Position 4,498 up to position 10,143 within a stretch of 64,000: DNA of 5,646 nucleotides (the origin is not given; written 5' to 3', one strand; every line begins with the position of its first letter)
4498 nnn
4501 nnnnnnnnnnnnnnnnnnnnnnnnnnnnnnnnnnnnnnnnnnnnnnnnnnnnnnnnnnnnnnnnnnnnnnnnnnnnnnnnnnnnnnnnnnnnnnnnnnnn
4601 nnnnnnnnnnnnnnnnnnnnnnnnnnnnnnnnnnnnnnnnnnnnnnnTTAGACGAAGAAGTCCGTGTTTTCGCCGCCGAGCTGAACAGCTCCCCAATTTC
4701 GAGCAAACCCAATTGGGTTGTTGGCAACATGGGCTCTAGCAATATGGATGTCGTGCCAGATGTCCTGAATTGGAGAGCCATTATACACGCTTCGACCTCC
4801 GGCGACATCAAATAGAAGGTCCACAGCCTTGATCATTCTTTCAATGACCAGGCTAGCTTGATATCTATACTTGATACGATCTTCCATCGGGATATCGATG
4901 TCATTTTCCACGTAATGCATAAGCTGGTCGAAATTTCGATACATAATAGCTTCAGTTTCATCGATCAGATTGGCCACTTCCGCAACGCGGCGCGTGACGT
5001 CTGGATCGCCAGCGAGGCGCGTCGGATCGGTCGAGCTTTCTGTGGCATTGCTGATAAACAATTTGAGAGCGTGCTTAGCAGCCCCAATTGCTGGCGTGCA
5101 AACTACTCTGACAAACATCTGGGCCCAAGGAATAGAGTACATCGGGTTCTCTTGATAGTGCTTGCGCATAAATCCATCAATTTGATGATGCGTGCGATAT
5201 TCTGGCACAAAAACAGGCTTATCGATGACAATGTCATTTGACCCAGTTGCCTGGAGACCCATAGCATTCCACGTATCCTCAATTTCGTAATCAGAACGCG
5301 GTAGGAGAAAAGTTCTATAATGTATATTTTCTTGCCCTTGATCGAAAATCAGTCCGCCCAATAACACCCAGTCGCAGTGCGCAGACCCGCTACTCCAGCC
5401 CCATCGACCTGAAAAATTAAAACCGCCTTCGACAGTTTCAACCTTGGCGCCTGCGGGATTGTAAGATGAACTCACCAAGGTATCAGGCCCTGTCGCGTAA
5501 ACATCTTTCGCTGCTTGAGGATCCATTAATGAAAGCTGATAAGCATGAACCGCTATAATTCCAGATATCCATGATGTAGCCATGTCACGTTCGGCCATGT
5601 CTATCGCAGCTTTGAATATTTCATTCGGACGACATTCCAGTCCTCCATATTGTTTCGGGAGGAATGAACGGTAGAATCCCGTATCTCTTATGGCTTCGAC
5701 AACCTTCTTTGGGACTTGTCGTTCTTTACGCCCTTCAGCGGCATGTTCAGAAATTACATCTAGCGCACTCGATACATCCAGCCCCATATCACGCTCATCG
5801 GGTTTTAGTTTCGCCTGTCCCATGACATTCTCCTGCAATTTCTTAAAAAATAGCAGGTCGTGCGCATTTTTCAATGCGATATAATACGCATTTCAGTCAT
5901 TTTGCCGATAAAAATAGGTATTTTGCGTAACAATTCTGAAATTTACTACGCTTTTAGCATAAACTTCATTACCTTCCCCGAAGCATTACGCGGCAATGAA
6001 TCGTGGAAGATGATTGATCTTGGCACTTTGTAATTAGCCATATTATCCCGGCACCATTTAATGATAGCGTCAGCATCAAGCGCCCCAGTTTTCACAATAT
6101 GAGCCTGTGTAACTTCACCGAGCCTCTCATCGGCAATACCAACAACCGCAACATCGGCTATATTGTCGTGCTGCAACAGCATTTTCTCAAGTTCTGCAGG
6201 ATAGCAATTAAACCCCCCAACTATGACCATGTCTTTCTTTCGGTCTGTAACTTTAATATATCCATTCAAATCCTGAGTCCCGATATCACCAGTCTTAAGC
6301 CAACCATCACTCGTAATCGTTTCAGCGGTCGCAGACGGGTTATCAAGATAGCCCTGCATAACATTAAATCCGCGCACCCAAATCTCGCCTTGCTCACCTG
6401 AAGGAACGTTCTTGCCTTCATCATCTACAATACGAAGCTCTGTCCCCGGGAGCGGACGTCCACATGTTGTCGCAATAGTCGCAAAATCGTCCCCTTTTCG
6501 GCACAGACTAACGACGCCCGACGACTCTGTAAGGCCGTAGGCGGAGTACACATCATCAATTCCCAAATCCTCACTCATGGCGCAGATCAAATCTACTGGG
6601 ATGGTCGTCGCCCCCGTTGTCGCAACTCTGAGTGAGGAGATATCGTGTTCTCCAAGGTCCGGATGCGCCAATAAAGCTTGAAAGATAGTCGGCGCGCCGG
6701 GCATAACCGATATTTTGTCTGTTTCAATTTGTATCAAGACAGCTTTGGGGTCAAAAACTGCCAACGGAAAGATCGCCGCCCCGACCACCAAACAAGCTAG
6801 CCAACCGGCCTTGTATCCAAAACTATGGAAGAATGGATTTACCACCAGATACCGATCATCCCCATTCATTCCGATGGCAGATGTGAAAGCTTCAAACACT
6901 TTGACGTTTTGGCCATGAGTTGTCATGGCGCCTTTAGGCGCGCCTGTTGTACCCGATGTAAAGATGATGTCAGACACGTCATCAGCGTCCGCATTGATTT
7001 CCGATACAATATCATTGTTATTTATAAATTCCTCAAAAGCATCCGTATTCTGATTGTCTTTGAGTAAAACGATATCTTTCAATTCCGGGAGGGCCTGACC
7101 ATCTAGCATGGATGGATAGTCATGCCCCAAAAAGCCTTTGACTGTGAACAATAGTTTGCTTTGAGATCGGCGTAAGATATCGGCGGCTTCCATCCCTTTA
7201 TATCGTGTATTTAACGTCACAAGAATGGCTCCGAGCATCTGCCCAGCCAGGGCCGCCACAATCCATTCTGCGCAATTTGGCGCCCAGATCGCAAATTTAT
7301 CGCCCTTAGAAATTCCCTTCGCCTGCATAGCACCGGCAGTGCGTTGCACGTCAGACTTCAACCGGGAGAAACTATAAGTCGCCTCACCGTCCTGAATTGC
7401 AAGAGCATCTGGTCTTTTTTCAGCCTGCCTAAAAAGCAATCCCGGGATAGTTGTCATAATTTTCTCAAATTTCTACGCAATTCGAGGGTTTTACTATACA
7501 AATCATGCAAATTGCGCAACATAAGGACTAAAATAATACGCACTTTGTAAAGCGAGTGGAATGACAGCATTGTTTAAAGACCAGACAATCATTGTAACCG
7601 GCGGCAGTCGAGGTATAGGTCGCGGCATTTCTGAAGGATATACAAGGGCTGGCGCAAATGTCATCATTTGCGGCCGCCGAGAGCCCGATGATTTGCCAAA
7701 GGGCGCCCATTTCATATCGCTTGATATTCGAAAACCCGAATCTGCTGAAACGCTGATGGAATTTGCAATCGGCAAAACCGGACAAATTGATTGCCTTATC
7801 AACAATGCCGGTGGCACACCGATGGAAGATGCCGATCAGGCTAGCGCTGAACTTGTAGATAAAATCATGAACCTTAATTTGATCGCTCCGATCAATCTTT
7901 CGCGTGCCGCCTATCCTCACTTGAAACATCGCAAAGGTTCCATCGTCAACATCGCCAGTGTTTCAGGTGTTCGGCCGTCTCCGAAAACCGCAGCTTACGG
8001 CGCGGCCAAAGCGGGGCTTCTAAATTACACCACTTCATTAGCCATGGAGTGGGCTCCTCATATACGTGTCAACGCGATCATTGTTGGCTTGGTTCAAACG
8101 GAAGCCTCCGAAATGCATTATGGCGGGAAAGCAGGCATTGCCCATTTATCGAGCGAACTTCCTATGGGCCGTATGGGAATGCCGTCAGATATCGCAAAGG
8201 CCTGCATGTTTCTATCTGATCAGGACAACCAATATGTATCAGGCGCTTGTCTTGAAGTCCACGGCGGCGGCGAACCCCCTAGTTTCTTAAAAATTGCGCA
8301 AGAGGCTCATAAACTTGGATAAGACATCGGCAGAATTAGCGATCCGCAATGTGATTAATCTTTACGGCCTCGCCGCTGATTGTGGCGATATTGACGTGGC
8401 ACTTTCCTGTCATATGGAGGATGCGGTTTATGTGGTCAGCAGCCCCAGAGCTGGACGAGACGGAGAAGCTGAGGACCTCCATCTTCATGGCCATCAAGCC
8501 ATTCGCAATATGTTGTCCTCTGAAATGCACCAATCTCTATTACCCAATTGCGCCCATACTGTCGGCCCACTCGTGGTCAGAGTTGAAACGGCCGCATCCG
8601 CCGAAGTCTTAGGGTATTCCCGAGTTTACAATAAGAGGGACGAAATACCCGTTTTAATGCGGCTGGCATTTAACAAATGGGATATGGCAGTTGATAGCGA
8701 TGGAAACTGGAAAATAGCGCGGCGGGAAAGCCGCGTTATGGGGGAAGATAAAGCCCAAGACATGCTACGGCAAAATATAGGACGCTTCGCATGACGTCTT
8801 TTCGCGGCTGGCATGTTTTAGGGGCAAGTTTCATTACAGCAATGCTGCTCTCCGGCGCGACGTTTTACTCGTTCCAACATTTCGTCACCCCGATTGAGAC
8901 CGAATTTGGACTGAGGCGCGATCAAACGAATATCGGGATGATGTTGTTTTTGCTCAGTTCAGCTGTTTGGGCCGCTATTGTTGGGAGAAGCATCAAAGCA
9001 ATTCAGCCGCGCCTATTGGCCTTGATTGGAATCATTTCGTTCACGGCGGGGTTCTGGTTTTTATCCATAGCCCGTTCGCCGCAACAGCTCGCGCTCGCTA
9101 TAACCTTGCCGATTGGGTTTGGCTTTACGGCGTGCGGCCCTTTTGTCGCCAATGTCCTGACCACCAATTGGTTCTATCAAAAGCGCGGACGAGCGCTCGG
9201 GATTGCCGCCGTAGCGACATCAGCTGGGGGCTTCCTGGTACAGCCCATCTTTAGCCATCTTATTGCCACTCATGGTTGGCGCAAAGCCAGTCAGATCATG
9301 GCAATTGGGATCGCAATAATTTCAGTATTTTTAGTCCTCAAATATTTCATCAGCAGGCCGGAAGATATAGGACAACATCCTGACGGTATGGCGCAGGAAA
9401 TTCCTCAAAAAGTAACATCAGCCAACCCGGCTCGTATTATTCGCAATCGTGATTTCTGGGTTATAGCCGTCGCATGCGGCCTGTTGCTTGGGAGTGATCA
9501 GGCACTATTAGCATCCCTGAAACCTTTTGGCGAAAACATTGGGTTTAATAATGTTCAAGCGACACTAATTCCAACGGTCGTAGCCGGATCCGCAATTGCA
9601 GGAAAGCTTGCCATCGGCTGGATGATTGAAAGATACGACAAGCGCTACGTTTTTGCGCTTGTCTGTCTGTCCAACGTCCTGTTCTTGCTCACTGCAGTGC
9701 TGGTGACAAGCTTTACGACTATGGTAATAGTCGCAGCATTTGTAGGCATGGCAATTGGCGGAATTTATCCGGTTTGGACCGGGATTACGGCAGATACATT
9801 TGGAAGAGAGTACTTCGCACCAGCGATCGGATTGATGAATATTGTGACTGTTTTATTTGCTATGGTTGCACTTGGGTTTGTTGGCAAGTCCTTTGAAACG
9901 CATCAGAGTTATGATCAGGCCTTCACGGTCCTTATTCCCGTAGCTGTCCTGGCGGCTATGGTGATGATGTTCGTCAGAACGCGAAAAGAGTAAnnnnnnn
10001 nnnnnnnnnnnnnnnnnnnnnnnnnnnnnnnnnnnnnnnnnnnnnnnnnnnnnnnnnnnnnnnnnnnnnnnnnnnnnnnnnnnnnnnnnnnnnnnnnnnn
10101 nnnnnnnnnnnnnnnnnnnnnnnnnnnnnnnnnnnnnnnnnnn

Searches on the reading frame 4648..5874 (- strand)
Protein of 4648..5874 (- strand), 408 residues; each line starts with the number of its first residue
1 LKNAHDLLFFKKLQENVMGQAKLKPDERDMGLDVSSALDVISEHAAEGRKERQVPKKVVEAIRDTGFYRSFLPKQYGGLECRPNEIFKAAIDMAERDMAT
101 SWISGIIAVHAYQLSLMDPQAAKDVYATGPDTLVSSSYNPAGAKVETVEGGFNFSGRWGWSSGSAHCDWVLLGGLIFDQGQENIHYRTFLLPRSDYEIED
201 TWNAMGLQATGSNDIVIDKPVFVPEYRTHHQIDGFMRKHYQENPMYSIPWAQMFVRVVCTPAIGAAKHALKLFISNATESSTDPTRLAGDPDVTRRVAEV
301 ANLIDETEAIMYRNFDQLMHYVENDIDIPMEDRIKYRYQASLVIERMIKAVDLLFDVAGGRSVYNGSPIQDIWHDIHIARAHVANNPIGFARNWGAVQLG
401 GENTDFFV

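Call 11: search_protein_families(library=pfam, proteins=[window:4648-5874:-])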
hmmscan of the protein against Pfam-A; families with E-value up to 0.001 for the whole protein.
window:4648-5874:- (408 aa): 2 families
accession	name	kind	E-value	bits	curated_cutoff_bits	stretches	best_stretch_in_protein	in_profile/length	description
PF08028.16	Acyl-CoA_dh_2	-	9.3e-21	74.9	22.7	1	258-386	3-133/134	Acyl-CoA dehydrogenase, C-terminal domain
PF02771.21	Acyl-CoA_dh_N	-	6.5e-05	23.7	22.9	1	40-105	18-83/113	Acyl-CoA dehydrogenase, N-terminal domain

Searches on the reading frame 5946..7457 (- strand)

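Call 11: search_protein_families(library=pfam, proteins=[window:5946-7457:-])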
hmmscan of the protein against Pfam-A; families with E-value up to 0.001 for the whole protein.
window:5946-7457:- (503 aa): 2 families
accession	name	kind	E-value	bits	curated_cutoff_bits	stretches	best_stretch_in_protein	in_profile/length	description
PF00501.34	AMP-binding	-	1.4e-88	297.8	29.9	1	9-371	2-384/384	AMP-binding enzyme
PF13193.12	AMP-binding_C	-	1.4e-16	61.6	24.5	1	422-495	1-76/76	AMP-binding enzyme C-terminal domain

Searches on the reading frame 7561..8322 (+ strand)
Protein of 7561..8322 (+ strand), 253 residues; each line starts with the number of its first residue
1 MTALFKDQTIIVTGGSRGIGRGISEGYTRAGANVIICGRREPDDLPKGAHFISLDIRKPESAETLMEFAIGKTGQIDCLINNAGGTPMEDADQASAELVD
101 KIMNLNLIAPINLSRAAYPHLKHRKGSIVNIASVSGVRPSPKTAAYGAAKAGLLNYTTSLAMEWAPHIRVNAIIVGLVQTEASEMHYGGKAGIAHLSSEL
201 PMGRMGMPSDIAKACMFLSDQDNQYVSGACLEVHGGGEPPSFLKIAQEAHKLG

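Call 11: search_protein_families(library=pfam, proteins=[window:7561-8322:+])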
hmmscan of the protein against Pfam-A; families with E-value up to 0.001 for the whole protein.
window:7561-8322:+ (253 aa): 4 families
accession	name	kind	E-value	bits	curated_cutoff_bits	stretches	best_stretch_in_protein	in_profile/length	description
PF13561.12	adh_short_C2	-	6.5e-51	173.6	27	1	17-236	6-234/236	Enoyl-(Acyl carrier protein) reductase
PF00106.31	adh_short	-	5.4e-48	163.5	26.6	1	8-183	1-187/195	short chain dehydrogenase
PF23441.1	SDR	-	9.6e-09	35.4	27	1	99-236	115-254/258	SDR-like rossmann domain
PF08659.16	KR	-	1.3e-05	25.6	22.6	1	9-151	2-154/180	KR domain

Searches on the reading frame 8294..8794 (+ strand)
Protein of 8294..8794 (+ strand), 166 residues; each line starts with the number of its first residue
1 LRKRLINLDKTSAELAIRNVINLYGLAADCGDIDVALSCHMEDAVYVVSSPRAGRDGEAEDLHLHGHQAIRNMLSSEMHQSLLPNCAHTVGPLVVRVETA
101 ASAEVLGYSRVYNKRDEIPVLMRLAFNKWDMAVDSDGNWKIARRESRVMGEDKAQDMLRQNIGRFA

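Call 11: search_protein_families(library=pfam, proteins=[window:8294-8794:+])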
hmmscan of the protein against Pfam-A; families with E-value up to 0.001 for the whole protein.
window:8294-8794:+ (166 aa): 1 family
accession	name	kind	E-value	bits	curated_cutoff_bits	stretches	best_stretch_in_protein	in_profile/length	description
PF13577.12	SnoaL_4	-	8.6e-14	52.1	24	1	11-144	3-125/126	SnoaL-like domain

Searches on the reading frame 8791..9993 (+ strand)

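Call 11: search_protein_families(library=pfam, proteins=[window:8791-9993:+])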
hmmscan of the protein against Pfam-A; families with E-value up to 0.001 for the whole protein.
window:8791-9993:+ (400 aa): 2 families
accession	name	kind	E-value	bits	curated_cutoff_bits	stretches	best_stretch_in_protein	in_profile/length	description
PF07690.21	MFS_1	-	1.3e-33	116.8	33.4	2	16-289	3-272/347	Major Facilitator Superfamily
PF13347.12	MFS_2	-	3e-06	26.5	27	1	129-325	129-331/427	MFS/sugar transport protein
